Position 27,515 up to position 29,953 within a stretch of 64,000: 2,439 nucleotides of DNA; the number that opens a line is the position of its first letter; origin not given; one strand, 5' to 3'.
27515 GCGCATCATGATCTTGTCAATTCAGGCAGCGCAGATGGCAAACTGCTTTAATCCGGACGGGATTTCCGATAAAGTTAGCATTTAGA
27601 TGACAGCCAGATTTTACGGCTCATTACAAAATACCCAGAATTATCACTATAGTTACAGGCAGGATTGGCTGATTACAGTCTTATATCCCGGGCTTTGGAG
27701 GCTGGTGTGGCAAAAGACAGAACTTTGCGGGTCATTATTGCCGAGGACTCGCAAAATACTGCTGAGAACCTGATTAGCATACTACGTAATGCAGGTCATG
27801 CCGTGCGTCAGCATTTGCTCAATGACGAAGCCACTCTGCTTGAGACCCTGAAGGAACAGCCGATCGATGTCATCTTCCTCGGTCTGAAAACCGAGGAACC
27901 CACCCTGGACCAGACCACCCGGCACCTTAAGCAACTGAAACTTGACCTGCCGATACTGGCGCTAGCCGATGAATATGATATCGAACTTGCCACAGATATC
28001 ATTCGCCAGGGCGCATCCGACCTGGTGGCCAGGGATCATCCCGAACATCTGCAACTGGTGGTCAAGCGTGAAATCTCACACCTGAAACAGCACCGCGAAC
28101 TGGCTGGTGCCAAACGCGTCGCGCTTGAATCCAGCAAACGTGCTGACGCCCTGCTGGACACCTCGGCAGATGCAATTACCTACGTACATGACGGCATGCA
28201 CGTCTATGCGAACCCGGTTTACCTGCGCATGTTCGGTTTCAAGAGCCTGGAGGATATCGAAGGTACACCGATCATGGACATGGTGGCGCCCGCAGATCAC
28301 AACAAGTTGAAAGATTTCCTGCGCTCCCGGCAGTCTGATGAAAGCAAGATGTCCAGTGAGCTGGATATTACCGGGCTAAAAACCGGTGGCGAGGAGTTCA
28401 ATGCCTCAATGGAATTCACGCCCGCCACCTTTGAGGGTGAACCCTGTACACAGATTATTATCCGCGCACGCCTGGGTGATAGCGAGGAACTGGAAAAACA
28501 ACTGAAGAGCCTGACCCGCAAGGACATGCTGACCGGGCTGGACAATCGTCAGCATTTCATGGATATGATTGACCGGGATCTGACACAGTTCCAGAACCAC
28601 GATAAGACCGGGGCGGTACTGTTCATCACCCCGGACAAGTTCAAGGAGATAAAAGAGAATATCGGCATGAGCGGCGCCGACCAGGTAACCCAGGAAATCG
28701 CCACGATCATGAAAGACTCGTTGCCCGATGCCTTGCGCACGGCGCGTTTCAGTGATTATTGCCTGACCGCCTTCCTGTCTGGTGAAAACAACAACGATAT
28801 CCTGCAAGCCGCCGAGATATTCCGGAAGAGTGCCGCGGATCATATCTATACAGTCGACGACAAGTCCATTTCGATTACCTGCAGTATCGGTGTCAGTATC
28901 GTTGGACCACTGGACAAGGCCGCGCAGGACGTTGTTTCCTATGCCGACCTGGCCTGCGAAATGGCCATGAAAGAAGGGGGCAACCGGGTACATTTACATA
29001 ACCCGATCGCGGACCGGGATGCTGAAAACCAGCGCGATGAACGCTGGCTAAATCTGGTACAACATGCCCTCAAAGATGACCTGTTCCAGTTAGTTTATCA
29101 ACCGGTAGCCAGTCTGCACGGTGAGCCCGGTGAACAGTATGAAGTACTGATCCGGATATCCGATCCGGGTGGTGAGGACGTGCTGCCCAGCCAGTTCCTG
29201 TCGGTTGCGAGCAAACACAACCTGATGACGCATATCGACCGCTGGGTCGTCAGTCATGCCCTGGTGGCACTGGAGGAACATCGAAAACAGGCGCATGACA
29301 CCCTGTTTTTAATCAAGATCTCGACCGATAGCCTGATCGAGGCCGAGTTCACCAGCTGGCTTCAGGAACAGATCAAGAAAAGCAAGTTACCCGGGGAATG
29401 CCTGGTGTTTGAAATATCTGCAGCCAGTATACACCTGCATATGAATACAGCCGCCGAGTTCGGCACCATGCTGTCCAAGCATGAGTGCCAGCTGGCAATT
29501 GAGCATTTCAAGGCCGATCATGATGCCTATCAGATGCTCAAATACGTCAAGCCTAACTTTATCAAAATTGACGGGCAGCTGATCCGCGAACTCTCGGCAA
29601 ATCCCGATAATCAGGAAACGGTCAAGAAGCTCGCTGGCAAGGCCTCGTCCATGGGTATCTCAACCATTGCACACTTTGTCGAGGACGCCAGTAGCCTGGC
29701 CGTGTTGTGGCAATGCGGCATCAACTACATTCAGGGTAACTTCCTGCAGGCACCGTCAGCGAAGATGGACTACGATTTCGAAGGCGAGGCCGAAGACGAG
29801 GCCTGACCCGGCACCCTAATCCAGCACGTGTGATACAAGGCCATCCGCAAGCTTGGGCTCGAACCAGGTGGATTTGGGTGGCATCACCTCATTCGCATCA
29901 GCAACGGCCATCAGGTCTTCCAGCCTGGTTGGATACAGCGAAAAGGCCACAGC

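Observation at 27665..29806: FimX-like degenerate REC-PAS-GGDEF-EAL protein, probably a c-di-GMP receptor rather than an enzyme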

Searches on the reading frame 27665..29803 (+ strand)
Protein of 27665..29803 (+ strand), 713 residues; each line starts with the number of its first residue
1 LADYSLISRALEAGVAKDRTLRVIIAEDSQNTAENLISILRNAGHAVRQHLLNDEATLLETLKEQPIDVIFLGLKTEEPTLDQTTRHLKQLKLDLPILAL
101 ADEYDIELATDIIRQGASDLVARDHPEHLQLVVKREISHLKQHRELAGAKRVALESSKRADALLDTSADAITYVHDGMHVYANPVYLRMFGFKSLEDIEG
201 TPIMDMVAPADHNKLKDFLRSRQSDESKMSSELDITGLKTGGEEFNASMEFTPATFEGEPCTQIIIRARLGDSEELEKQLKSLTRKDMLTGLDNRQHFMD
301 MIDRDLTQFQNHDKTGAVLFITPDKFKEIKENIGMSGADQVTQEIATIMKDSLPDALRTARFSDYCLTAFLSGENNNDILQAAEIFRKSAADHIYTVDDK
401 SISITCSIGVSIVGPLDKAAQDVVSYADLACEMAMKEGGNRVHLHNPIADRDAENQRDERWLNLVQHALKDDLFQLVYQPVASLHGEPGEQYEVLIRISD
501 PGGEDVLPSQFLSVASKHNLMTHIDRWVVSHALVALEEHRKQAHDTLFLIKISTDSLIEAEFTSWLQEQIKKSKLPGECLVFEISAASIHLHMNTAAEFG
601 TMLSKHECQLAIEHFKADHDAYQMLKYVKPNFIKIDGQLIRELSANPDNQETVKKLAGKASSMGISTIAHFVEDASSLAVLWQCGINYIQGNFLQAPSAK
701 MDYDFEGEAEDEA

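Call 3: search_protein_families(library=pfam, proteins=[window:27665-29803:+], max_evalue=1)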
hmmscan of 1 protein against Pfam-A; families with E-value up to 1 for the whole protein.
window:27665-29803:+ (713 aa): 8 families
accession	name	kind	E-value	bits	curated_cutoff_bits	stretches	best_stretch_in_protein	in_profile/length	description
PF00563.25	EAL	-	2.3e-52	178.1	31.3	1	465-697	4-236/236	EAL domain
PF00990.26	GGDEF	-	1.9e-22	80.2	23.8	1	287-441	4-161/161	Diguanylate cyclase, GGDEF domain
PF00072.30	Response_reg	-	3e-07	31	30.2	1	23-124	1-100/111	Response regulator receiver domain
PF13426.13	PAS_9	-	5.6e-07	30.2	27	1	170-261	3-91/103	PAS domain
PF00989.32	PAS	-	1.2e-06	28.9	22.6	1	161-267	4-109/113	PAS fold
PF13188.13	PAS_8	-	0.0066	16.8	21.8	1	162-211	5-54/65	PAS domain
PF04721.23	PAW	-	0.2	11.9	31.4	1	351-392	144-185/197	PNGase C-terminal domain, mannose-binding module PAW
PF00298.24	Ribosomal_L11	-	0.26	12.2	21.4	0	642-665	45-67/69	Ribosomal protein L11, RNA binding domain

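Call 4: search_protein_families(library=ncbifam, proteins=[window:27665-29803:+], max_evalue=1)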
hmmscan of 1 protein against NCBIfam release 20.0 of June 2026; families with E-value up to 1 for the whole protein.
window:27665-29803:+ (713 aa): 40 families (the best 25 are shown)
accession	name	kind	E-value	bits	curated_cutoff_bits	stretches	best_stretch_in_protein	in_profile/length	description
NF007298.0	PRK09776.1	equivalog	6.8e-62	209.7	1135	1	159-697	556-1096/1111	diguanylate cyclase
NF045675.1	PhdiestaseDibA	equivalog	1.2e-45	156.1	980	1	235-699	153-617/623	phosphodiesterase DibA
NF053781.1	cdiGMPphdstlr2612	equivalog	9.5e-39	132.8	1600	1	277-697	833-1255/1268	Tlr1612 family c-di-GMP phosphodiesterase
NF008281.1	PRK11059.1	equivalog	2.4e-37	128.5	663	1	279-698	216-630/633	RNase E specificity factor CsrD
NF045673.1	c-di-GMPRcptLapD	equivalog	1.1e-35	123.1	1020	1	277-698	229-645/647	cyclic di-GMP receptor LapD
NF007474.0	PRK10060.1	equivalog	2e-35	122.1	782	1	277-699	230-646/663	cyclic di-GMP phosphodiesterase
NF008467.0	PRK11359.1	equivalog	8.6e-35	119.9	857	1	273-697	365-782/800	oxygen-sensing cyclic-di-GMP phosphodiesterase DosP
NF008807.1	PRK11829.1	equivalog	6.1e-27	94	733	1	280-704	238-659/670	biofilm formation regulator HmsP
NF052458.1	PhdiestGepA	equivalog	1.4e-24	86.3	1200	1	279-696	420-830/840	phosphodiesterase GepA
TIGR00254.1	GGDEF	domain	5e-21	75.1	37.4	1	281-444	2-166/168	diguanylate cyclase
NF007423.1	PRK09966.1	equivalog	2.4e-18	66.2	325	1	277-429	232-384/390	diguanylate cyclase DgcN/YfiN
NF038266.1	diguan_SiaD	equivalog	7.1e-18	64.9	290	1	275-442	85-252/252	biofilm regulation diguanylate cyclase SiaD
NF007135.0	PRK09581.1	equivalog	2.6e-17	62.8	474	1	276-444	285-454/457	PleD family two-component system response regulator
NF041606.1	dguan_cyc_DgcA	equivalog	1.4e-16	60.4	370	1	235-444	134-338/340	diguanylate cyclase DgcA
NF052596.1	RR_EAL_PvrR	equivalog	5e-16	58.3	580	1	456-696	138-378/398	response regulator cyclic di-GMP phosphodiesterase PvrR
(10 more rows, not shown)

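Call 5: search_solved_structures(query=window:27665-29803:+, max_evalue=0.001, show_alignments=3)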
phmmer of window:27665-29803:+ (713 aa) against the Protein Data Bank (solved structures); distinct sequences matched with E-value up to 0.001: 70 (the best 60 are shown).
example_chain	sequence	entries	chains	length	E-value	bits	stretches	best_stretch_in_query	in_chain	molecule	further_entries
4j40_A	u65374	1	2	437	1.1e-78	268.8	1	277-707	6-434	FimX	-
7lkq_A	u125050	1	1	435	1.3e-73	252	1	275-705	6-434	FimX(GGDEF-EAL)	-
4afy_A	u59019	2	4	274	2.2e-53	185.1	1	445-707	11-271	FIMX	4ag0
3hv8_A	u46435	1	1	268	2.8e-53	184.8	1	446-707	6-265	Protein FimX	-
3hv9_A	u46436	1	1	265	3.1e-53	184.6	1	446-707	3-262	Protein FimX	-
4foj_A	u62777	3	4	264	3.6e-51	177.8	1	443-705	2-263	FimX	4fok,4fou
4f3h_A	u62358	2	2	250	5.8e-48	167.2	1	452-697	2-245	Putative uncharacterized protein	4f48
5xgb_A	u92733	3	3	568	1.1e-47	166.3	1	159-697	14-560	Uncharacterized protein | Uncharacterized protein PA0861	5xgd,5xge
8pps_A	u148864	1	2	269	3.5e-29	105.1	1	459-697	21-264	EAL domain-containing protein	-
5m3c_A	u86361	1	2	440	3.7e-28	101.7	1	286-697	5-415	Diguanylate cyclase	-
4rnf_A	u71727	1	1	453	3e-24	88.8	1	285-697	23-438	Motility regulator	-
4rnh_A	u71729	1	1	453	3e-24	88.8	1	285-697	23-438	Motility regulator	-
9clo_A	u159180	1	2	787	4.9e-20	74.9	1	272-698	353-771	Oxygen sensor protein DosP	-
9bgv_A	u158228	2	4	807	5.1e-20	74.8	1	272-698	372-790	Oxygen sensor protein DosP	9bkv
9cmf_A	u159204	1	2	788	6.1e-20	74.6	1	272-698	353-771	Oxygen sensor protein DosP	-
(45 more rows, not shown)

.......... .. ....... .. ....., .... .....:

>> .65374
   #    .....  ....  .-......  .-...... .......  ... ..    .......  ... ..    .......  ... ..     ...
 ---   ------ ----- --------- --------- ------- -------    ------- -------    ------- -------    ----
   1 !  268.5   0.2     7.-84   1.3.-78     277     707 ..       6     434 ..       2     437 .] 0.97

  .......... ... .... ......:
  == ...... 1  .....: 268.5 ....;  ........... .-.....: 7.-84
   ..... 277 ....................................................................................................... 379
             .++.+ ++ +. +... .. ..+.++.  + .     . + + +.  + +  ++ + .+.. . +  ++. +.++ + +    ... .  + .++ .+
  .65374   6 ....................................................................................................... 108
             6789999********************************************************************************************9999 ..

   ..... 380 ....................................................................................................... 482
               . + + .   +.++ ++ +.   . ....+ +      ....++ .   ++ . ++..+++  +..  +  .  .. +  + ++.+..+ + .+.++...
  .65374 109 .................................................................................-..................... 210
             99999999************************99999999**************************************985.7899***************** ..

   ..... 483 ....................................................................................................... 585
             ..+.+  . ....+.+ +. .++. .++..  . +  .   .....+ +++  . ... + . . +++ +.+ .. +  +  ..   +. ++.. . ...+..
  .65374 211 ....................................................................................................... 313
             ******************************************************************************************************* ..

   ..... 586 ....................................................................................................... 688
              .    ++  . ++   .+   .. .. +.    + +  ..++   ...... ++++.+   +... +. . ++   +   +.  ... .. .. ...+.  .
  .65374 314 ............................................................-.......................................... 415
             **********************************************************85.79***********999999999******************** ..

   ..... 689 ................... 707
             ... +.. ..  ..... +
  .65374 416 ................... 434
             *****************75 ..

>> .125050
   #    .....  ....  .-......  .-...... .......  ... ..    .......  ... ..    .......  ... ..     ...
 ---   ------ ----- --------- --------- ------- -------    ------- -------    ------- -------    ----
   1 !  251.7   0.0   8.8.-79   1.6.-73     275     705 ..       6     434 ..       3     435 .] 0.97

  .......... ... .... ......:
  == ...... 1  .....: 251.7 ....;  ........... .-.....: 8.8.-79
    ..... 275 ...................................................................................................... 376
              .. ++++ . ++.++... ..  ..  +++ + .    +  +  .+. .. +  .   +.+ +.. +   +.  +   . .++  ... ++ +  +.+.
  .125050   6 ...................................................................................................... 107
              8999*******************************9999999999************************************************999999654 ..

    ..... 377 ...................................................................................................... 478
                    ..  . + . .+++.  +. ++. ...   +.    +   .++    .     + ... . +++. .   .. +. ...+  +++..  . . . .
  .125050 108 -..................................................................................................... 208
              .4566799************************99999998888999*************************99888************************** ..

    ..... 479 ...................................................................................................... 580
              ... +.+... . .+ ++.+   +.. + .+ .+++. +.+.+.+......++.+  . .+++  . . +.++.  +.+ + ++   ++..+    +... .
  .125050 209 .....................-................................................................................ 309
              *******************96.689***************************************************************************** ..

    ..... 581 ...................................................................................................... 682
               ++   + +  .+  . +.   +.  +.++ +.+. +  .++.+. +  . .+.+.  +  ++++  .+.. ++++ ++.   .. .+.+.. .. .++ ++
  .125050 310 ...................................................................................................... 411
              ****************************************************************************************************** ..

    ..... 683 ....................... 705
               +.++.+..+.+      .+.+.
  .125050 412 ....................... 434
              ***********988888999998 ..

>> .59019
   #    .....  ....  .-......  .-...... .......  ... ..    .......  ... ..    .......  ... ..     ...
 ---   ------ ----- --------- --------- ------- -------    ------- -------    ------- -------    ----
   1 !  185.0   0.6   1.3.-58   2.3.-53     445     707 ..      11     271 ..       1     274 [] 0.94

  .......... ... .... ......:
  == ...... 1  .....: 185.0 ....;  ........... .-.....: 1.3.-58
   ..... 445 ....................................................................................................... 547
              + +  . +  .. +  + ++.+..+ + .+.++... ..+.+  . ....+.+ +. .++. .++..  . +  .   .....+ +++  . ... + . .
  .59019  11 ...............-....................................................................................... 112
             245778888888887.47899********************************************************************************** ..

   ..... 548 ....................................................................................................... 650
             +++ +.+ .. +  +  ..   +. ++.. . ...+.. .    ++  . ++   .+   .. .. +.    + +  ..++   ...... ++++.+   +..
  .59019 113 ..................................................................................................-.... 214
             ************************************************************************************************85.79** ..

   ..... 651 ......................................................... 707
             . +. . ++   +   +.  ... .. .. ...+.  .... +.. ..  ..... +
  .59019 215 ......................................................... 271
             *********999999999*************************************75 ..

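Call 11: find_homologous_proteins(query=window:27665-29803:+, max_evalue=1e-20)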
Query window:27665-29803:+ (713 aa): 744 proteins with E <= 1e-20 among 8000 candidates; the best 120 are listed.
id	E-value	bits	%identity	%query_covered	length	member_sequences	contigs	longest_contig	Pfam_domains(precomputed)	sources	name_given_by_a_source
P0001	0.0e+0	1559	100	98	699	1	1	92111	PF13426.14,PF00563.26,PF00989.32,PF00990.27,PF00072.31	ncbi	-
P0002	0.0e+0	1278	80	98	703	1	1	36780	PF00563.26,PF00990.27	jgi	-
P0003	0.0e+0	1256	79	98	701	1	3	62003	PF00563.26,PF00990.27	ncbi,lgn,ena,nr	ncbi:MAG TPA: EAL domain-containing protein [Gammaproteobacteria bacterium]|nr:EAL domain-containing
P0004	0.0e+0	1254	79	98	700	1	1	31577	PF13426.14,PF00563.26,PF00989.32,PF00990.27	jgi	-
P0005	0.0e+0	1252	78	98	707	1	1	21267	PF13426.14,PF00563.26,PF00989.32,PF00990.27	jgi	-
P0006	9.3e-294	994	80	75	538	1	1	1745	PF00563.26,PF00990.27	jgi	-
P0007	6.7e-211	721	47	97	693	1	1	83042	PF13426.14,PF00563.26,PF00990.27,PF00072.31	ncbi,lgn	-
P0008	1.4e-209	716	48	97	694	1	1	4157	PF13426.14,PF00563.26,PF00990.27,PF00072.31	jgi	jgi:diguanylate cyclase (GGDEF)-like protein/PAS domain S-box-containing protein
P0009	8.6e-209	714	46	97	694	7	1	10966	PF13426.14,PF00563.26,PF00989.32,PF00990.27,PF00072.31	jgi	-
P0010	5.5e-208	711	47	97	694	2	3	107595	PF13426.14,PF08448.17,PF00563.26,PF00989.32,PF00990.27,PF00072.31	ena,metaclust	metaclust:\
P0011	6.1e-207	707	48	97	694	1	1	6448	PF08448.17,PF00563.26,PF00989.32,PF00990.27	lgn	-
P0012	1.5e-206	706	47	97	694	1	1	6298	PF13426.14,PF08448.17,PF00563.26,PF00989.32,PF00990.27,PF00072.31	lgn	-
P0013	5.3e-206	704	48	97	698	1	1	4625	PF13426.14,PF00563.26,PF00989.32,PF00990.27,PF00072.31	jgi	jgi:diguanylate cyclase (GGDEF)-like protein/PAS domain S-box-containing protein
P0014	1.1e-205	703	47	97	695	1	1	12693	PF13426.14,PF00563.26,PF00989.32,PF00990.27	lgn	-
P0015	2.4e-205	702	47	96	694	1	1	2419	PF13426.14,PF00563.26,PF00989.32,PF00990.27,PF00072.31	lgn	-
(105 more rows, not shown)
